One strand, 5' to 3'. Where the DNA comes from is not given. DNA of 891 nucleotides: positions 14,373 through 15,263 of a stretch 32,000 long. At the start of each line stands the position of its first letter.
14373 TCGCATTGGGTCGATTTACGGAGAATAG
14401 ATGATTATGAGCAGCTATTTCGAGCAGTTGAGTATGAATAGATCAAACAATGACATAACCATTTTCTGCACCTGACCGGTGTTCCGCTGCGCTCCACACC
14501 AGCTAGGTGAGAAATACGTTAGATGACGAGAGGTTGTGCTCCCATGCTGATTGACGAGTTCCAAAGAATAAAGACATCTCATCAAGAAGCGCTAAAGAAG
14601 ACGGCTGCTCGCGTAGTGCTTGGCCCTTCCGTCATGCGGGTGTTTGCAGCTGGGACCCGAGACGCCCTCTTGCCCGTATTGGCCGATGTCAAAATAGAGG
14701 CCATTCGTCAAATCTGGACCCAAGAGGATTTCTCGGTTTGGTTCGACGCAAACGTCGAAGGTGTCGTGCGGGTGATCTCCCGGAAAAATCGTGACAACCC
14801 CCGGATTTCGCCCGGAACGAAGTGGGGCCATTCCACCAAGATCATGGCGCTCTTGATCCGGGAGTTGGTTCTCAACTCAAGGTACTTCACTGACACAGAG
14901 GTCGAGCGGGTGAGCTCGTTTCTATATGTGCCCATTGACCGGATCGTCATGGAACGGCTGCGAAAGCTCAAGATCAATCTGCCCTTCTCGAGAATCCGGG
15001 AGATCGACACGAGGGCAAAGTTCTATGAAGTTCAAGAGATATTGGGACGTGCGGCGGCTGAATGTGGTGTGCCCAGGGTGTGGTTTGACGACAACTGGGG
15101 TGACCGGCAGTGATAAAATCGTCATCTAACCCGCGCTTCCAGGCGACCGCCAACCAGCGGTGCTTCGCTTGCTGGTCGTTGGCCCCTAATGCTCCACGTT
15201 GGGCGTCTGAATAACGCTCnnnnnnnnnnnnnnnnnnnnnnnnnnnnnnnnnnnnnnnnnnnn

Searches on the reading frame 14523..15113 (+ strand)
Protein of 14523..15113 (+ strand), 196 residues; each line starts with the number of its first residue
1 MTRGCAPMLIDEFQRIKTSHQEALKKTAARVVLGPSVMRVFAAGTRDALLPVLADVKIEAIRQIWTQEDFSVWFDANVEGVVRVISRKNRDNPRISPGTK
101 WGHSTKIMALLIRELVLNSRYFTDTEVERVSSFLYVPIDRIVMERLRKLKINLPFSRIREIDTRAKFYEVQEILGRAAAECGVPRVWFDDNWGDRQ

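Call 3: search_protein_families(library=pfam, proteins=[window:14523-15113:+], max_evalue=0.01)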
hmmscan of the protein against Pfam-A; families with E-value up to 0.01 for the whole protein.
window:14523-15113:+ (196 aa): 0 families

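Call 4: search_protein_families(library=padloc, proteins=[window:14523-15113:+], max_evalue=0.01)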
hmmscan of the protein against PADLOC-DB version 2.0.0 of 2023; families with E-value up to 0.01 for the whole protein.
window:14523-15113:+ (196 aa): 0 families

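Call 5: search_protein_families(library=ncbifam, proteins=[window:14523-15113:+], max_evalue=0.01)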
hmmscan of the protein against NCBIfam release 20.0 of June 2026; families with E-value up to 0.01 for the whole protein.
window:14523-15113:+ (196 aa): 0 families

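Call 19: find_homologous_proteins(query=window:14523-15113:+, max_evalue=0.001)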
Query window:14523-15113:+ (196 aa): 105 proteins with E <= 0.001 among 490 candidates.
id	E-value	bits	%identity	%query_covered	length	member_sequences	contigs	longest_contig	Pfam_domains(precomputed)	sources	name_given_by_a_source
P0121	1.1e-119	415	100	96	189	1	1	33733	-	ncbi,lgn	-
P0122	2.3e-93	329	80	96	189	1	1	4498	-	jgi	jgi:hypothetical protein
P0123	7.0e-90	318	77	96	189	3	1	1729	-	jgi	-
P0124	1.1e-77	278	65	96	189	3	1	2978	-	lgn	-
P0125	4.4e-76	273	65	96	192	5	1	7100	-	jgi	jgi:hypothetical protein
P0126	2.3e-75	271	65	96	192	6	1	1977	-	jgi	jgi:hypothetical protein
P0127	1.6e-74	268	65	96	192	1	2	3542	-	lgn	-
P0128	1.0e-73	265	61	98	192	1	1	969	-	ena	-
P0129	2.2e-73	264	64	96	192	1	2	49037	-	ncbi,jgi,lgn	jgi:hypothetical protein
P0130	4.2e-73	263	63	96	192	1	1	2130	-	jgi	jgi:hypothetical protein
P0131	7.7e-73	262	63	96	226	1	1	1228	-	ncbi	-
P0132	5.8e-72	259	62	96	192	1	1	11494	-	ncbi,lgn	ncbi:MAG: hypothetical protein ACRER1_03600 [Gammaproteobacteria bacterium]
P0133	1.1e-71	259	62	96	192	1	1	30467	-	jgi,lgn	jgi:hypothetical protein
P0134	1.1e-71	259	61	96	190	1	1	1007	-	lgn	-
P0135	1.1e-71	259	61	98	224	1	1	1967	-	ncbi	-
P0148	1.4e-67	245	55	100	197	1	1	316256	-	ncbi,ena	-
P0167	1.7e-62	229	54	96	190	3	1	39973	-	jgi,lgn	jgi:hypothetical protein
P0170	1.2e-61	226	54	97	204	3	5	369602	-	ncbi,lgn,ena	-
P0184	7.0e-59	217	54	95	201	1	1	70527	-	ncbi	ncbi:MAG: hypothetical protein ACYC1L_08425 [Alphaproteobacteria bacterium]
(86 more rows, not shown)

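Call 20: find_encoding_contigs(protein=P0121, flank=10000, max_places=3)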
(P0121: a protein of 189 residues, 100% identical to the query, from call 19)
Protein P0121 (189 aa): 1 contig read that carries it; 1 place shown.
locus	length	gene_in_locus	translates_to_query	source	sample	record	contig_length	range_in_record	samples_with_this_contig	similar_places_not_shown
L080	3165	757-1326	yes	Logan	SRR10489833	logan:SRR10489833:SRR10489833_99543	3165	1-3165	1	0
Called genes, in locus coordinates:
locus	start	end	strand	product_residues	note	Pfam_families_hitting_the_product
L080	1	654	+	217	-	?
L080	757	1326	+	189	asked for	-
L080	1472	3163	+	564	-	?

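Call 21: find_encoding_contigs(protein=P0129, flank=8000, max_places=3)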
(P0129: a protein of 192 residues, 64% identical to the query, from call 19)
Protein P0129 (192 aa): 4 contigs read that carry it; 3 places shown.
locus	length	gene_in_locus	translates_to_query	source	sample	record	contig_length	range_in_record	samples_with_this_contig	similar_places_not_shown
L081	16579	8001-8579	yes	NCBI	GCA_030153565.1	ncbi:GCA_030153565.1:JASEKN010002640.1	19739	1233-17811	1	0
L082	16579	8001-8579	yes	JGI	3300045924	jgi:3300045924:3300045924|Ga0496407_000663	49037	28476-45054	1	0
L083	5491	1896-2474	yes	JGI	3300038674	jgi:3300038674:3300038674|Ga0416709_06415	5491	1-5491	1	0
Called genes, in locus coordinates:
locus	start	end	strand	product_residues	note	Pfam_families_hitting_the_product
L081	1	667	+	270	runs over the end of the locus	PF02463:SMC_N, PF00005:ABC_tran, PF13304:AAA_21 (faint)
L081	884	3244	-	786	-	PF02743:dCache_1 (weak), PF22673:MCP-like_PDC_1, PF00672:HAMP, PF07228:SpoIIE, PF13581:HATPase_c_2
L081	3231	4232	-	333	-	PF09084:NMT1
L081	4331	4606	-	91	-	PF01740:STAS, PF13466:STAS_2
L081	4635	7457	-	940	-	PF04392:ABC_sub_bind, PF00532:Peripla_BP_1 (faint), PF13407:Peripla_BP_4 (faint), PF04392:ABC_sub_bind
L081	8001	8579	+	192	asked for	-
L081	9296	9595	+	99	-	PF21716:dnstrm_HI1420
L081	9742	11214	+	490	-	-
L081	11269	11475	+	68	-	-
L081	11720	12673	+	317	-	PF04463:2-thiour_desulf, PF08349:DUF1722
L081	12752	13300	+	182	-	PF08212:Lipocalin_2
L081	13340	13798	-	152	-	-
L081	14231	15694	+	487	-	PF01546:Peptidase_M20, PF07687:M20_dimer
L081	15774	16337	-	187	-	PF04366:Ysc84 (weak)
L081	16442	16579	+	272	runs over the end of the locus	PF04474:DUF554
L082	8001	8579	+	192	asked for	-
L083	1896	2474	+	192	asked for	-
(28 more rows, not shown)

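Call 22: find_encoding_contigs(protein=P0148, flank=8000, max_places=3)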
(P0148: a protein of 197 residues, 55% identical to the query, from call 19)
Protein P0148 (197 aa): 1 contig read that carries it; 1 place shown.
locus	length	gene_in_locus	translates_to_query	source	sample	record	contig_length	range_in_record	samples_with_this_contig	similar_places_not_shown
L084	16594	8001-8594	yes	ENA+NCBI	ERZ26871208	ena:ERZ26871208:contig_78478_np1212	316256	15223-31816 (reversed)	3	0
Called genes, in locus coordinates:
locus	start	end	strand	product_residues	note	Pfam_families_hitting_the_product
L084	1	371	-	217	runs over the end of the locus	-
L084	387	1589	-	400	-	PF01555:N6_N4_Mtase (faint)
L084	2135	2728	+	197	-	PF04851:ResIII, PF00270:DEAD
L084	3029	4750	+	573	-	PF13307:Helicase_C_2 (weak)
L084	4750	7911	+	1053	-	PF13289:SIR2_2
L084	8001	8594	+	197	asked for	-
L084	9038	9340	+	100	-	-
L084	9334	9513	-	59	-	-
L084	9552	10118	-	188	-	-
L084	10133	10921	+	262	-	-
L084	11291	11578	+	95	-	-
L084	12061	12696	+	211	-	PF07238:PilZ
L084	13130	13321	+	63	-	PF11154:DUF2934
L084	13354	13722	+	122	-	PF19135:DUF5818 (weak)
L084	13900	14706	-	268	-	PF20380:DUF6675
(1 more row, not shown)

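Call 48: predict_structure(alignment_id=A2)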
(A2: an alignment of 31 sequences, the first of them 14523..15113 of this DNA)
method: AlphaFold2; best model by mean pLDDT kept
length: 196 residues; sequences in the alignment: 31
mean_pLDDT: 93.9   pTM: 0.89
mean pLDDT of the five models: 93.9, 93.8, 93.6, 93.3, 93.2
residues with pLDDT >= 90: 176; 70-90: 9; 50-70: 9; < 50: 2
segments of 3 or more residues with pLDDT < 50: none
pLDDT, mean of each block of 10 residues (from residue 1): 70 93 96 93 98 96 97 98 98 97 98 96 96 96 95 96 98 97 93 61
secondary structure, 60 per line:
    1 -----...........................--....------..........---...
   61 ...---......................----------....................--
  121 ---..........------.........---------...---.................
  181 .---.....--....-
elements in order: H6-32 H35-38 H45-54 H58-63 H67-88 H99-118 H124-133 H140-148 H164-181 H185-189 H192-195

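Call 53: fold_search(model_id=the predicted structure, library=pdb)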
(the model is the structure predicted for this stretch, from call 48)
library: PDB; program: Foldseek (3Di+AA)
matches with E <= 10: 49; with E <= 0.001: 0
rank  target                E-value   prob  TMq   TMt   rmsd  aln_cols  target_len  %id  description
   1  8vc8                  1.6e+00  0.12  0.25  0.25  15.2       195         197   10  Crystal structure of heme-loaded design: HEM_3.C9 (released 2024-03-20)
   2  9f2y_B                3.2e+00  0.02  0.12  0.03  21.2       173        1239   12  Focused refinement of SV2B-LD-BoNT/A1 at pH 5.5 (released 2025-03-12)
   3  4o1t                  3.5e+00  0.10  0.20  0.26  16.2       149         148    9  Crystal structure of murine neuroglobin mutant F106W (released 2014-06-18)
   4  2zlv_B                3.6e+00  0.08  0.18  0.24  12.9       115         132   15  Horse methemoglobin high salt, pH 7.0 (79% relative humidity) (released 2008-06-24)
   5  1aj9_A                4.8e+00  0.08  0.20  0.26  14.1       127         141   13  R-STATE HUMAN CARBONMONOXYHEMOGLOBIN ALPHA-A53S (released 1998-05-20)
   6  1wmu_B                5.0e+00  0.09  0.19  0.25  13.6       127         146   15  Crystal Structure of Hemoglobin D from the Aldabra Giant Tortoise, Geochelone gigantea, at 1.65 A resolution (released 2004-08-03)
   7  8f5h_A                5.0e+00  0.08  0.21  0.29  12.9       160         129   17  SARS-CoV-2 S2 helix epitope scaffold (released 2023-10-11)
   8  5vmm_A                5.0e+00  0.08  0.20  0.26  14.5       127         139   13  Staphylococcus aureus IsdB bound to human hemoglobin (released 2017-11-15)
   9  1v75_B                5.3e+00  0.09  0.20  0.26  13.4       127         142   16  Crystal structure of hemoglobin D from the Aldabra giant tortoise (Geochelone gigantea) at 2.0 A resolution (released 2003-12-30)
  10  1zro_A                5.3e+00  0.09  0.26  0.11  12.8       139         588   14  Crystal structure of EBA-175 Region II (RII) crystallized in the presence of (alpha)2,3-sialyllactose (released 2005-08-09)
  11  3at5_B                5.3e+00  0.06  0.16  0.21  13.4       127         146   12  Side-necked turtle (Pleurodira, Chelonia, REPTILIA) hemoglobin: cDNA-derived primary structures and X-ray crystal stru (released 2011-04-20)
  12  8vyy_A                5.5e+00  0.02  0.16  0.13  17.1       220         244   11  The crystal structure of MarE in complex with its native substrate, beta-methyl-L-tryptophan (released 2025-04-02)
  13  1oj6_C                5.8e+00  0.07  0.18  0.22  16.4       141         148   10  Human brain neuroglobin three-dimensional structure (released 2003-09-11)
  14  2mx8_MODEL_1_A        6.1e+00  0.14  0.28  0.38   7.2       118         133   15  NMR structure of N-terminal domain from A. ventricosus minor ampullate spidroin (MiSp) at pH 7.2 (released 2015-08-19)
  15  1hba_B                6.1e+00  0.06  0.16  0.21  13.0       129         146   13  HIGH-RESOLUTION X-RAY STUDY OF DEOXYHEMOGLOBIN ROTHSCHILD 37BETA TRP-> ARG: A MUTATION THAT CREATES AN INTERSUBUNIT CH (released 1994-01-31)
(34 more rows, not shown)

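Call 70: fold_search(model_id=the predicted structure, library=viral)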
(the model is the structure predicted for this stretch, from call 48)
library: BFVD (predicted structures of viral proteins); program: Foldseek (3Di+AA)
matches with E <= 10: 54; with E <= 0.001: 0
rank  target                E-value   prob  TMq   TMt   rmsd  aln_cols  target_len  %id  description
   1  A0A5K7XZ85            1.8e+00  0.11  0.22  0.23  14.4       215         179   12  Uncharacterized protein [Abalone asfa-like virus]
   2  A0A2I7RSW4            1.9e+00  0.20  0.29  0.29  17.2       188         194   12  (no name in the UniProt tables at hand)
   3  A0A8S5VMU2            2.0e+00  0.07  0.18  0.19  20.9       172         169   13  Uncharacterized protein [Ackermannviridae sp.]
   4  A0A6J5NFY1            2.5e+00  0.23  0.27  0.38   7.2       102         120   20  Uncharacterized protein [uncultured Caudovirales phage]
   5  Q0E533                2.6e+00  0.18  0.26  0.22   8.4       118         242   11  27.1 kDa [Spodoptera frugiperda ascovirus 1a]
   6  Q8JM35                3.0e+00  0.07  0.21  0.23  19.1       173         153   12  Maco-B 119 [Mamestra configurata nucleopolyhedrovirus B]
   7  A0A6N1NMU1            3.2e+00  0.04  0.19  0.14  23.4       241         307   11  Putative orfan [Tupanvirus soda lake]
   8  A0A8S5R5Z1            3.2e+00  0.04  0.16  0.13  18.3       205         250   12  Uncharacterized protein [Myoviridae sp. ctaOv25]
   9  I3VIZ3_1              3.7e+00  0.05  0.21  0.06  17.2       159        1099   12  RNA-directed RNA polymerase [Sunshine Coast virus]
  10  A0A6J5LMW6            3.7e+00  0.04  0.19  0.12  18.0       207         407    8  DNA circulation, N-terminal [uncultured Caudovirales phage]
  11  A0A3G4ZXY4            3.8e+00  0.03  0.14  0.08  18.4       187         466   12  Uncharacterized protein [Edafosvirus sp.]
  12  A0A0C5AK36            4.2e+00  0.07  0.23  0.26  13.4       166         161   11  (no name in the UniProt tables at hand)
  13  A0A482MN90            4.4e+00  0.06  0.19  0.20  16.8       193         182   11  Uncharacterized protein [Burkholderia phage BcepSauron]
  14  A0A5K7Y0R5            4.4e+00  0.04  0.19  0.10  17.6       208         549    7  Uncharacterized protein [Abalone asfa-like virus]
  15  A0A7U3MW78            5.3e+00  0.14  0.38  0.22   7.8       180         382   13  (no name in the UniProt tables at hand)
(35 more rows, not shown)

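Call 77: find_encoding_contigs(protein=P0170, flank=5000, max_places=1)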
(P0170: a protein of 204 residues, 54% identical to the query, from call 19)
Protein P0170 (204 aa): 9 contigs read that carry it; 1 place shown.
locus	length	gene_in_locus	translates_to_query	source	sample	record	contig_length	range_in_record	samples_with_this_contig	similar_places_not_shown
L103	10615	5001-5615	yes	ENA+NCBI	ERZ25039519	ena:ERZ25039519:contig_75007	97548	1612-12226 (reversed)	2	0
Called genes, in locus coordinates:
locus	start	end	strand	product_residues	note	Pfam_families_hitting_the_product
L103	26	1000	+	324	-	PF00174:Oxidored_molyb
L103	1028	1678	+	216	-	PF01794:Ferric_reduct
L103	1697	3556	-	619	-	PF00009:GTP_EFTU, PF01926:MMR_HSR1 (weak), PF22042:EF-G_D2, PF03144:GTP_EFTU_D2, PF00679:EFG_C, PF21018:BipA_C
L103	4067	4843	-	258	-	-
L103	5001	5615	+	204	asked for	-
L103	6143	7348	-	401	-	PF08308:PEGA (weak), PF01391:Collagen (weak)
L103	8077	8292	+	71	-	-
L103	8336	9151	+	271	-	-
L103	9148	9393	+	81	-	-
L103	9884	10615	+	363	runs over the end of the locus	PF01841:Transglut_core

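Call 78: find_encoding_contigs(protein=P0184, flank=5000, max_places=1)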
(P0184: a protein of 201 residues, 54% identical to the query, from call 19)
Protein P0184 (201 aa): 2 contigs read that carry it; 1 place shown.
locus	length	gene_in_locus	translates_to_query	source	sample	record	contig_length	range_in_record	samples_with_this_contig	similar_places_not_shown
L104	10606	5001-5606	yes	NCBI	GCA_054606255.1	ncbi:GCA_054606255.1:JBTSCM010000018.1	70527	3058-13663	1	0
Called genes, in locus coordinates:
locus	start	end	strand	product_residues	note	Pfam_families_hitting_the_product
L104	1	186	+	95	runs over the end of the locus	PF13670:PepSY_2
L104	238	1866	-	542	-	PF01921:tRNA-synt_1f, PF19269:Anticodon_2 (weak)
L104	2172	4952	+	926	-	PF13307:Helicase_C_2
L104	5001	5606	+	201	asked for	-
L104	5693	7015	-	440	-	PF01566:Nramp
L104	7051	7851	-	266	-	PF01507:PAPS_reduct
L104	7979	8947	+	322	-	PF02628:COX15-CtaA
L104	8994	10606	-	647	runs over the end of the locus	PF05787:PhoX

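Call 79: find_encoding_contigs(protein=P0167, flank=5000, max_places=1)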
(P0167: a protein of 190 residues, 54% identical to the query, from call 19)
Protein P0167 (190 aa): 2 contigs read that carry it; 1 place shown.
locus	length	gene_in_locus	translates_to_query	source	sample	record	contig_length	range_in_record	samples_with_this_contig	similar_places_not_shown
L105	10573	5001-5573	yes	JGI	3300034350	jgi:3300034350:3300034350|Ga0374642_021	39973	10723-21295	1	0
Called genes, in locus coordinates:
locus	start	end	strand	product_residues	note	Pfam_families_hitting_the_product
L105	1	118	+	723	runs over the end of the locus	PF22763:NrS1-1_pol-like_HBD, PF13148:DUF3987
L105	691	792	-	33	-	-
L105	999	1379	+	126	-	PF18932:DUF5681 (weak)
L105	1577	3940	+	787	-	PF00270:DEAD, PF04851:ResIII, PF18766:SWI2_SNF2, PF08463:EcoEI_R_C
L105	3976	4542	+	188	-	-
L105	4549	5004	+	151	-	PF06094:GGACT, PF13772:AIG2_2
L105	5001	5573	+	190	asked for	-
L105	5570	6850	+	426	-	PF01420:Methylase_S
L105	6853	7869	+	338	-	PF28530:DUF8426, PF04471:Mrr_cat, PF22722:NA-iREase1 (weak)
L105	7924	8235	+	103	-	-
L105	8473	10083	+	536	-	PF01609:DDE_Tnp_1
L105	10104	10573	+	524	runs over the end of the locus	PF12161:HsdM_N, PF02384:N6_Mtase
